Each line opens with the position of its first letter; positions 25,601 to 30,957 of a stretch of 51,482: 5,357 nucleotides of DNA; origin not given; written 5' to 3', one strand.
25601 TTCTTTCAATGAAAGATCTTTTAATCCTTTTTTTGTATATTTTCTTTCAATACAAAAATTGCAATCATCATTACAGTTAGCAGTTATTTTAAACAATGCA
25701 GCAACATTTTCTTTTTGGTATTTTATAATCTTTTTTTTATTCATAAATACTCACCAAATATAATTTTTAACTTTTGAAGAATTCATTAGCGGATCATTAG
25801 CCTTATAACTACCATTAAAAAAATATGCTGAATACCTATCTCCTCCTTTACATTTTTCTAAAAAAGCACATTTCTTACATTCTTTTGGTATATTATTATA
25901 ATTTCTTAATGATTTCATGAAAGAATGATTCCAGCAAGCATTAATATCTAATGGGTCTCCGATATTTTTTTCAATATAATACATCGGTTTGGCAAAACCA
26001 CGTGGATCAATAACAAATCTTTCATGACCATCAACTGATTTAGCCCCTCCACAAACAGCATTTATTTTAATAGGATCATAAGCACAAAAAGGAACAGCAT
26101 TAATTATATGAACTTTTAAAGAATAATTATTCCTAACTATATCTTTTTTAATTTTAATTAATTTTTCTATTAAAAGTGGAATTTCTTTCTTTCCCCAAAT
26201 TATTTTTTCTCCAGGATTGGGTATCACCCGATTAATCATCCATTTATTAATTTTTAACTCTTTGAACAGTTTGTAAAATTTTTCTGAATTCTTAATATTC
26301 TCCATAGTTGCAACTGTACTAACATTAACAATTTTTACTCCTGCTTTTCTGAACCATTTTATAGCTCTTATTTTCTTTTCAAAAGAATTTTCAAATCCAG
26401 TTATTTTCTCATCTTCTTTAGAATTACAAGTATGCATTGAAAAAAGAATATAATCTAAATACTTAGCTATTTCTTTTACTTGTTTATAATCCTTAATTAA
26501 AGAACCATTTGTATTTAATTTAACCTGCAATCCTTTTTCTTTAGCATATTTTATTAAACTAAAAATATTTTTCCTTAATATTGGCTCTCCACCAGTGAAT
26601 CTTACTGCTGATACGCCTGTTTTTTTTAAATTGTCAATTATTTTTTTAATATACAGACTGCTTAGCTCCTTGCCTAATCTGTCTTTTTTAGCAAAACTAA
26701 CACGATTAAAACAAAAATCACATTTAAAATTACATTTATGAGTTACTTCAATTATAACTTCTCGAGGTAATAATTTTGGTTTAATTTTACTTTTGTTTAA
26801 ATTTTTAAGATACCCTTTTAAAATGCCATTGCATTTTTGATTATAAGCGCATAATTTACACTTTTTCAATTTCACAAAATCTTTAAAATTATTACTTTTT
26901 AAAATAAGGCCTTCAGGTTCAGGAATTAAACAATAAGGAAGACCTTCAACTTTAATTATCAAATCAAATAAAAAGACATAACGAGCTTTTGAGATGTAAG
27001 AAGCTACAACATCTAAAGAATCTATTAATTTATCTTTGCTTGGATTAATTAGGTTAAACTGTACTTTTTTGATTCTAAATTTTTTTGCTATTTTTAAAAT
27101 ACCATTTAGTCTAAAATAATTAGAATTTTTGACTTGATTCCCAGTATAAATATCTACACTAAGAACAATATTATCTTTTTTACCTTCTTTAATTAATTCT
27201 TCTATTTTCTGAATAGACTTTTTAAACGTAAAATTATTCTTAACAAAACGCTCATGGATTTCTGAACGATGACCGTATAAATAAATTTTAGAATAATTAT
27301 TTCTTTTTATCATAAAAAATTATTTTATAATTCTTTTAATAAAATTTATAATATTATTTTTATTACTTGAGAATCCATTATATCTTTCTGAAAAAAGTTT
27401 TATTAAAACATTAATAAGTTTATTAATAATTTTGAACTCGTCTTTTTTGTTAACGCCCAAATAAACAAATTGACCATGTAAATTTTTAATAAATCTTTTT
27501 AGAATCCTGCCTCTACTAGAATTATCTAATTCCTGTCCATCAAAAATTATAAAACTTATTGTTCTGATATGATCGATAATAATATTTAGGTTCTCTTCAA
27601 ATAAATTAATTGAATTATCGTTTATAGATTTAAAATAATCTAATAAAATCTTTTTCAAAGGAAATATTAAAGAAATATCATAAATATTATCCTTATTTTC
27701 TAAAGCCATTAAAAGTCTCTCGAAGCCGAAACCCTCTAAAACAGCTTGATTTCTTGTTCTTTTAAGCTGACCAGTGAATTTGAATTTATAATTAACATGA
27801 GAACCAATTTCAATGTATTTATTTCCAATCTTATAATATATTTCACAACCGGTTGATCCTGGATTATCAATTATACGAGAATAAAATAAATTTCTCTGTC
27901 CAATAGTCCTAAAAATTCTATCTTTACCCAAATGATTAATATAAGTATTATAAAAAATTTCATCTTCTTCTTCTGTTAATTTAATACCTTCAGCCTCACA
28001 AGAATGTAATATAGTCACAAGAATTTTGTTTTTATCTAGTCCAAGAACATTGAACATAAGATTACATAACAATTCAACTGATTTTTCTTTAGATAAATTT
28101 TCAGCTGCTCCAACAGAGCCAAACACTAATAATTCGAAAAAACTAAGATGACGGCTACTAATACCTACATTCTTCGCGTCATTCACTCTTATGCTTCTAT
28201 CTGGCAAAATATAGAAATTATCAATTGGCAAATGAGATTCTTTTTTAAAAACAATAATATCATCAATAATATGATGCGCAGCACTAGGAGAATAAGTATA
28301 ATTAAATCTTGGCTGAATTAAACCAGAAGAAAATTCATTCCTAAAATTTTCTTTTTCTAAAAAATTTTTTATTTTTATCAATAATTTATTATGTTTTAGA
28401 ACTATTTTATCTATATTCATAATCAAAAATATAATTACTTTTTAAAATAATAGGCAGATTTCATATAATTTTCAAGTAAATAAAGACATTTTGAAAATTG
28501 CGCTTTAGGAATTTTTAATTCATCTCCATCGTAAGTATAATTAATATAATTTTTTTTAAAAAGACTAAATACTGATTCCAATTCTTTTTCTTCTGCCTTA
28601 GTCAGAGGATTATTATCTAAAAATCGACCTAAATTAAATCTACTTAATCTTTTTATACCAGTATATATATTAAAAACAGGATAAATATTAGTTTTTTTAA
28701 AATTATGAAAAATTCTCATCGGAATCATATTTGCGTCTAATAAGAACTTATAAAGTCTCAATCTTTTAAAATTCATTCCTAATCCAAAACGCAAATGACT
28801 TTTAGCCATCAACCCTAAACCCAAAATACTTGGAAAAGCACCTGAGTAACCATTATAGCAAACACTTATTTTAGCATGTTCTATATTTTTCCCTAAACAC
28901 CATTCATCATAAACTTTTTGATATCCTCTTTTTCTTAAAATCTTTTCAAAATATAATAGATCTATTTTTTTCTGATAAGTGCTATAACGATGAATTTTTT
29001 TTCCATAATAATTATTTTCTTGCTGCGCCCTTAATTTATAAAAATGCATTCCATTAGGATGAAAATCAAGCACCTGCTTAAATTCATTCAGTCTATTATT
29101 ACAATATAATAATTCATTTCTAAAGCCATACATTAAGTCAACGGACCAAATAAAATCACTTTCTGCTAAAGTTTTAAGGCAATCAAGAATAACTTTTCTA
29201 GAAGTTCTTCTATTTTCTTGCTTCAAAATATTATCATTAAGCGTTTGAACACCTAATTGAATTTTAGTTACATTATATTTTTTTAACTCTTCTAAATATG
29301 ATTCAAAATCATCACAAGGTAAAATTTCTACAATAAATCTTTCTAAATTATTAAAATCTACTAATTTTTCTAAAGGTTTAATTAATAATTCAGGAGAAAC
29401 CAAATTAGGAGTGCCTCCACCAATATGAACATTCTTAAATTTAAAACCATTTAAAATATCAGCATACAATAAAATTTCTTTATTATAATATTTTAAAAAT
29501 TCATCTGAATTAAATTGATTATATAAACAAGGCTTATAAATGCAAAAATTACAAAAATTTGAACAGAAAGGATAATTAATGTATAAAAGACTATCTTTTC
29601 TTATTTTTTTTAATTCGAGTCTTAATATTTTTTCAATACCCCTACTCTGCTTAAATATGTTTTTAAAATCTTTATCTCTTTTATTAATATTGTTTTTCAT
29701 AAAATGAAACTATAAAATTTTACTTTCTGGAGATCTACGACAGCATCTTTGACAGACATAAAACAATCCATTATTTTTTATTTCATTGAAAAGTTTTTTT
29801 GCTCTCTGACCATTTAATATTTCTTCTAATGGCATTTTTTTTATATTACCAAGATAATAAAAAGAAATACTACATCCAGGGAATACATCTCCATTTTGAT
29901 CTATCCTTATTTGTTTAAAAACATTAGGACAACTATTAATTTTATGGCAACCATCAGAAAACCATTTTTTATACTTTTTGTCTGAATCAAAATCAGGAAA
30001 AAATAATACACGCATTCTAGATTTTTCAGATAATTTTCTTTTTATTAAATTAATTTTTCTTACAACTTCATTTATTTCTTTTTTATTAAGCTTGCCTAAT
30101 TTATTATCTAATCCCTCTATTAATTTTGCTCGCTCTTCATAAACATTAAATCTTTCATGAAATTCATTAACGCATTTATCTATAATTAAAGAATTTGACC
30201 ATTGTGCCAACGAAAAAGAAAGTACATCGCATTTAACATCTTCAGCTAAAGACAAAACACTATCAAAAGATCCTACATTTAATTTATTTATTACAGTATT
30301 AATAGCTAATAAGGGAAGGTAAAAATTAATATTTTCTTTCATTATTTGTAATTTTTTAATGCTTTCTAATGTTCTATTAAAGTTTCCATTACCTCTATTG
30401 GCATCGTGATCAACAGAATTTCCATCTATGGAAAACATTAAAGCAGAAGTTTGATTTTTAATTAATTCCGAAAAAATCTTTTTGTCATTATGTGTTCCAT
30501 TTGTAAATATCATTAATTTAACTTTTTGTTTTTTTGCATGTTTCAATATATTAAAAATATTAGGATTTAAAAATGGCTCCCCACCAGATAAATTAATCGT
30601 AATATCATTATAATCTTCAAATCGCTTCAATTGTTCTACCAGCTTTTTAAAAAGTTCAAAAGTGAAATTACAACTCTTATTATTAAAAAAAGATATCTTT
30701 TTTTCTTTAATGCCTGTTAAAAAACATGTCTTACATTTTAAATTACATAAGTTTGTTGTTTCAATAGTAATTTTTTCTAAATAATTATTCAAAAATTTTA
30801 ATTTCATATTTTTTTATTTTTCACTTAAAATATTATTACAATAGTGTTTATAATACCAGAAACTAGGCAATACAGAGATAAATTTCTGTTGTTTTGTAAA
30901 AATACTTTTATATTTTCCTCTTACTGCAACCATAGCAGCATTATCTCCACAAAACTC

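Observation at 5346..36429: Fourteen radical SAM genes in one ~31 kb co-directional, translationally coupled block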

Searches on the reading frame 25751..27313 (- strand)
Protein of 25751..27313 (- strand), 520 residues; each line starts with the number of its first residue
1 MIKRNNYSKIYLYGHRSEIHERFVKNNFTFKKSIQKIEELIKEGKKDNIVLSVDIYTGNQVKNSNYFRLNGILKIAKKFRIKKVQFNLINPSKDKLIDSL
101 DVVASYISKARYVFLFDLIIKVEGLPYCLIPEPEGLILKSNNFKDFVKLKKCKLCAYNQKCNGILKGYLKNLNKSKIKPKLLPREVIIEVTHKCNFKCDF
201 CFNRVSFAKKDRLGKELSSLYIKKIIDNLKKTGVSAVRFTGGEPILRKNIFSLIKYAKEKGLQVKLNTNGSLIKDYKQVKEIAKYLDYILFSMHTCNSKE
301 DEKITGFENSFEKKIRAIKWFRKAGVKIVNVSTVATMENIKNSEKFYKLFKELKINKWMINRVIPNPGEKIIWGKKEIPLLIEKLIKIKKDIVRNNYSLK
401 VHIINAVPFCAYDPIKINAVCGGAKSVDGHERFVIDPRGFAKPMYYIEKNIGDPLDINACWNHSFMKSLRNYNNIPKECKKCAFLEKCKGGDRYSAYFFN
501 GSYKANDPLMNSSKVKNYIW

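Call 6: search_protein_families(library=pfam, proteins=[window:25751-27313:-], max_evalue=0.01)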
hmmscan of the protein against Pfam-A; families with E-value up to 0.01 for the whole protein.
window:25751-27313:- (520 aa): 2 families
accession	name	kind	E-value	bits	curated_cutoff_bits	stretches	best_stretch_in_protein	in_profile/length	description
PF04055.27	Radical_SAM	-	1.8e-26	93.7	29.5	1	188-348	1-164/166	Radical SAM superfamily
PF13353.11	Fer4_12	-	5.8e-12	46.5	22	1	192-303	13-125/137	4Fe-4S single cluster domain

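Call 9: search_protein_families(library=ncbifam, proteins=[window:25751-27313:-], max_evalue=0.001)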
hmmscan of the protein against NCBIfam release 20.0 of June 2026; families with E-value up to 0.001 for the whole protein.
window:25751-27313:- (520 aa): 77 families (the best 25 are shown)
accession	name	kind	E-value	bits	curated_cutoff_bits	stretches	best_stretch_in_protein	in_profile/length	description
TIGR02109.1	PQQ_syn_pqqE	equivalog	4.4e-31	108.1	381.35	1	182-357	5-176/358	pyrroloquinoline quinone biosynthesis protein PqqE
TIGR04545.1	rSAM_ahbD_hemeb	equivalog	5.5e-30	105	500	1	187-366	3-178/339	heme b synthase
TIGR04055.1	rSAM_NirJ2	equivalog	9.4e-30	104.2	500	1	189-509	5-321/326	putative heme d1 biosynthesis radical SAM protein NirJ2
TIGR04053.2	TIGR04053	equivalog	4e-29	102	395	1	183-365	7-188/366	TIGR04053 family radical SAM/SPASM domain-containing protein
TIGR03962.1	mycofact_rSAM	equivalog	4.1e-28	98.6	265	1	187-508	15-329/339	mycofactocin radical SAM maturase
TIGR04317.1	W_rSAM_matur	equivalog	6.2e-28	97.9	380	1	183-367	3-188/349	tungsten cofactor oxidoreductase radical SAM maturase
TIGR04051.1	rSAM_NirJ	equivalog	4.4e-27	95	515.45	1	186-361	4-174/354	heme d1 biosynthesis radical SAM protein NirJ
NF045574.1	sacti_mat_StsB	exception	1.3e-26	93.5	625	1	184-357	96-263/466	StsB family radical SAM/SPASM domain sactipeptide maturase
TIGR04347.1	pseudo_SAM_Halo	equivalog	2.3e-26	93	525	1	186-358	40-207/390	TIGR04347 family pseudo-SAM/SPASM protein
TIGR02668.1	moaA_archaeal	equivalog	3e-26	92.1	325.25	1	186-364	12-184/303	GTP 3',8-cyclase MoaA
NF038283.1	viperin_w_prok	equivalog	6.2e-26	91.2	180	1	190-370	8-195/281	viperin family antiviral radical SAM protein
TIGR04251.1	SCM_rSAM_ScmF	equivalog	2.1e-24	86.6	400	1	187-403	7-224/353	SynChlorMet cassette radical SAM/SPASM protein ScmF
TIGR04546.1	rSAM_ahbC_deAc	equivalog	3.7e-24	85.2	650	1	186-357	41-207/390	12,18-didecarboxysiroheme deacetylase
TIGR02666.1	moaA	equivalog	7.6e-24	84.3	284.05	1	188-352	14-182/336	GTP 3',8-cyclase MoaA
TIGR04054.1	rSAM_NirJ1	equivalog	1.9e-22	79.4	650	1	186-358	38-205/387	putative heme d1 biosynthesis radical SAM protein NirJ1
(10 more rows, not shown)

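Call 17: find_related_loci(query=window:25751-27313:-, collection=genome_contigs, flank=10000)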
Query window:25751-27313:- (520 aa) in genome_contigs; peptide patterns used: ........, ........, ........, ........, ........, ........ (x = any residue, [..] = any of these).
121 stretches matched a pattern; 2 encode a relative of the query (tblastn E <= 1e-3); 2 distinct loci.
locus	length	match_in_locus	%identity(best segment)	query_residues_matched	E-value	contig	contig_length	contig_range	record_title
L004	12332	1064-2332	35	60-509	3e-85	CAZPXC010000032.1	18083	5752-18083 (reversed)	MAG TPA_asm: uncultured Methanosarcinales archaeon isolate binchicken_co151_549 genome assembly, contig: NODE_4385_lengt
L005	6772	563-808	33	188-271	4e-9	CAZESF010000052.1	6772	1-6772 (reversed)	MAG TPA_asm: uncultured Planctomycetia bacterium isolate binchicken_co6_243 genome assembly, contig: NODE_14757_length_6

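Call 52: search_protein_families(library=padloc, proteins=[window:25751-27313:-], max_evalue=0.001)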
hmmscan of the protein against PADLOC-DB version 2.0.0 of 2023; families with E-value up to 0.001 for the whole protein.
window:25751-27313:- (520 aa): 4 families
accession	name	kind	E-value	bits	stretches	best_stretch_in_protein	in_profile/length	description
PDLC02904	pVip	-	1.3e-28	98.2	1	190-388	9-200/262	Viperins associated with kinases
PDLC02903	pVip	-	9.5e-28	95.3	1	188-372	4-180/257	Viperins not associated with kinases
PDLC02905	pVip-kinase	-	1.7e-14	51.9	1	187-368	185-368/474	Viperin-kinase fusion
PDLC04689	PDC-M51A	-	7.2e-05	19.8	1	187-325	186-323/420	-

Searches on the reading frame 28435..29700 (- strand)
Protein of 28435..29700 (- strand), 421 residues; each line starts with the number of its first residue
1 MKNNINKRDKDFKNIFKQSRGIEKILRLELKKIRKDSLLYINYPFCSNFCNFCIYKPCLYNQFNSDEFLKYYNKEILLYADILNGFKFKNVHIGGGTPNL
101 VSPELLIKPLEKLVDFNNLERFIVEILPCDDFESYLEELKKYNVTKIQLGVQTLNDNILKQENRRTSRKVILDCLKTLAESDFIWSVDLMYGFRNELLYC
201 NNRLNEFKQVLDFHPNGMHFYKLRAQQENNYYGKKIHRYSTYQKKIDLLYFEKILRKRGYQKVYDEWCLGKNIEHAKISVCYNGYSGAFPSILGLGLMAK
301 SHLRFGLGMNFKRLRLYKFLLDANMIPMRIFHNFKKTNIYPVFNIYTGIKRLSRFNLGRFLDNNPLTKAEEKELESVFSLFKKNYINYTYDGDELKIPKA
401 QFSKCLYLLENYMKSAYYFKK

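Call 6: search_protein_families(library=pfam, proteins=[window:28435-29700:-], max_evalue=0.01)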
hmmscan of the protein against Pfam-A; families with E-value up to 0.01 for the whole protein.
window:28435-29700:- (421 aa): 1 family
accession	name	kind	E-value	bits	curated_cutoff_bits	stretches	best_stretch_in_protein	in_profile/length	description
PF04055.27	Radical_SAM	-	4.1e-17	63.3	29.5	1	43-196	4-154/166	Radical SAM superfamily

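Call 9: search_protein_families(library=ncbifam, proteins=[window:28435-29700:-], max_evalue=0.001)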
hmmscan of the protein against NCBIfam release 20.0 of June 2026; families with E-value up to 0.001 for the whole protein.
window:28435-29700:- (421 aa): 15 families
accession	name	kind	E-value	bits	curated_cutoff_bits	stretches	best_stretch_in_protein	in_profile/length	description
NF006067.1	PRK08208.1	equivalog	8.1e-24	84.3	380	1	28-263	27-265/427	STM4012 family radical SAM protein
NF006385.0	PRK08629.1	equivalog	3.5e-22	78.8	355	1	32-339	48-345/439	coproporphyrinogen III oxidase family protein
TIGR00539.1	hemN_rel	equivalog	3.6e-21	75.7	205.4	1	39-261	3-227/361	radical SAM family heme chaperone HemW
TIGR03994.1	rSAM_HemZ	equivalog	6.8e-21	74.9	321.4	1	30-227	78-280/401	coproporphyrinogen dehydrogenase HemZ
TIGR00538.1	hemN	equivalog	7.7e-21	74.4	324.95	1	35-328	48-355/454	oxygen-independent coproporphyrinogen III oxidase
NF004567.0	PRK05904.1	equivalog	3e-20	72.7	355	1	37-262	7-230/353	coproporphyrinogen III oxidase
NF006064.0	PRK08207.2-2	equivalog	4.9e-20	72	504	1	31-264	138-379/465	coproporphyrinogen III oxidase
TIGR04107.1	rSAM_HutW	equivalog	1.7e-19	70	400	1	31-228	34-235/419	heme anaerobic degradation radical SAM methyltransferase ChuW/HutW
NF005133.0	PRK06582.1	equivalog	3e-19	69.3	597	1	33-233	7-209/390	coproporphyrinogen III oxidase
NF006060.0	PRK08207.1-3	equivalog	3.7e-12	45.8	653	1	32-231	145-352/477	coproporphyrinogen III oxidase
NF006061.0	PRK08207.1-4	equivalog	1e-06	27.8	702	1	29-175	166-321/501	coproporphyrinogen III oxidase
NF006059.0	PRK08207.1-1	equivalog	2.2e-06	26.7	1012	1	29-167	164-311/496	coproporphyrinogen III oxidase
TIGR01211.1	ELP3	subfamily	6.5e-06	24.9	350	1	132-244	205-319/522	tRNA uridine(34) 5-carboxymethylaminomethyl modification radical SAM/GNAT enzyme Elp3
TIGR00089.1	TIGR00089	subfamily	2.8e-05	23.1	251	1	37-238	141-345/429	MiaB/RimO family radical SAM methylthiotransferase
TIGR04013.1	B12_SAM_MJ_1487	hypoth_equivalog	0.00027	19.9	251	1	135-196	256-318/382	TIGR04013 family B12-binding domain/radical SAM domain-containing protein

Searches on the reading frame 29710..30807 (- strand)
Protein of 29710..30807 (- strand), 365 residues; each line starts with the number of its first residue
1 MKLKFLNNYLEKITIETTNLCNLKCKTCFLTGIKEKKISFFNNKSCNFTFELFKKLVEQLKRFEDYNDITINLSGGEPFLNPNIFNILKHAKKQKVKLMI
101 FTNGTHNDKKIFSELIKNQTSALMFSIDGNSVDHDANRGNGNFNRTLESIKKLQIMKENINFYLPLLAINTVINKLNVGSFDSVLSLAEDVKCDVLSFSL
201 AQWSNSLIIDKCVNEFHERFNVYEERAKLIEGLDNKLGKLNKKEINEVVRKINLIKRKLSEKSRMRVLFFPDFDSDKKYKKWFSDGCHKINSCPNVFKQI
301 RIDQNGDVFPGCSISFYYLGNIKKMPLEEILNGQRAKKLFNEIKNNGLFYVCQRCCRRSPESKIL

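Call 6: search_protein_families(library=pfam, proteins=[window:29710-30807:-], max_evalue=0.01)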
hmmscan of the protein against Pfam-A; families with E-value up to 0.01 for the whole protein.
window:29710-30807:- (365 aa): 3 families
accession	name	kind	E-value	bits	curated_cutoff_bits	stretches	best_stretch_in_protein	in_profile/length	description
PF04055.27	Radical_SAM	-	2.7e-16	60.6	29.5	1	15-154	1-137/166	Radical SAM superfamily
PF13186.11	SPASM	-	3.8e-09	37.1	21.5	1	293-355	1-66/67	Iron-sulfur cluster-binding domain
PF13353.11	Fer4_12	-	2.3e-08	34.9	22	1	21-134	15-120/137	4Fe-4S single cluster domain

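Call 9: search_protein_families(library=ncbifam, proteins=[window:29710-30807:-], max_evalue=0.001)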
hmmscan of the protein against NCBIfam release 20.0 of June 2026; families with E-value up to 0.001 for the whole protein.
window:29710-30807:- (365 aa): 64 families (the best 25 are shown)
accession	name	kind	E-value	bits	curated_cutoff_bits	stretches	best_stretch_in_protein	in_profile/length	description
TIGR04317.1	W_rSAM_matur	equivalog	1.1e-29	103.7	380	1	10-210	3-193/349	tungsten cofactor oxidoreductase radical SAM maturase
TIGR04053.2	TIGR04053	equivalog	2.4e-22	79.7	395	1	15-197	12-182/366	TIGR04053 family radical SAM/SPASM domain-containing protein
NF033640.1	N_Twi_rSAM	subfamily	5.3e-22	78.5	170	1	10-267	110-373/398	twitch domain-containing radical SAM protein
NF038283.1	viperin_w_prok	equivalog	3.5e-21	75.6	180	1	17-221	8-214/281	viperin family antiviral radical SAM protein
NF050035.1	rSAM_WgK_link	exception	7.3e-20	71.3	650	1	13-357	11-336/367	radical SAM/SPASM peptide maturase WgkB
TIGR04054.1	rSAM_NirJ1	equivalog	2e-19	69.5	650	1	14-199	39-208/387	putative heme d1 biosynthesis radical SAM protein NirJ1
TIGR04250.1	SCM_rSAM_ScmE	equivalog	2e-18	66.4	400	1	13-355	5-317/358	SynChlorMet cassette radical SAM/SPASM protein ScmE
TIGR04051.1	rSAM_NirJ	equivalog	8.8e-18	64.4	515.45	1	19-199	10-174/354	heme d1 biosynthesis radical SAM protein NirJ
TIGR04068.1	rSAM_ocin_clost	equivalog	2.6e-17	62.9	500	1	5-310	78-369/462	Cys-rich peptide radical SAM maturase CcpM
TIGR04251.1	SCM_rSAM_ScmF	equivalog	6.8e-17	61.9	400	1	10-204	3-185/353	SynChlorMet cassette radical SAM/SPASM protein ScmF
TIGR04545.1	rSAM_ahbD_hemeb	equivalog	7.6e-17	61.8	500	1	13-192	2-166/339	heme b synthase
NF045574.1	sacti_mat_StsB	exception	8.2e-16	57.9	625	1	5-193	90-261/466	StsB family radical SAM/SPASM domain sactipeptide maturase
TIGR04340.1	rSAM_ACGX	hypoth_equivalog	9.2e-16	58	400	1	17-200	9-181/341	radical SAM/SPASM domain protein, ACGX system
NF041298.1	rSAM_mat_DynA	equivalog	3e-15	56.1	450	1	15-186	5-172/356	dynobactin maturation radical SAM/SPASM protein DynA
TIGR04546.1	rSAM_ahbC_deAc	equivalog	3.7e-15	55.6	650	1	14-197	42-209/390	12,18-didecarboxysiroheme deacetylase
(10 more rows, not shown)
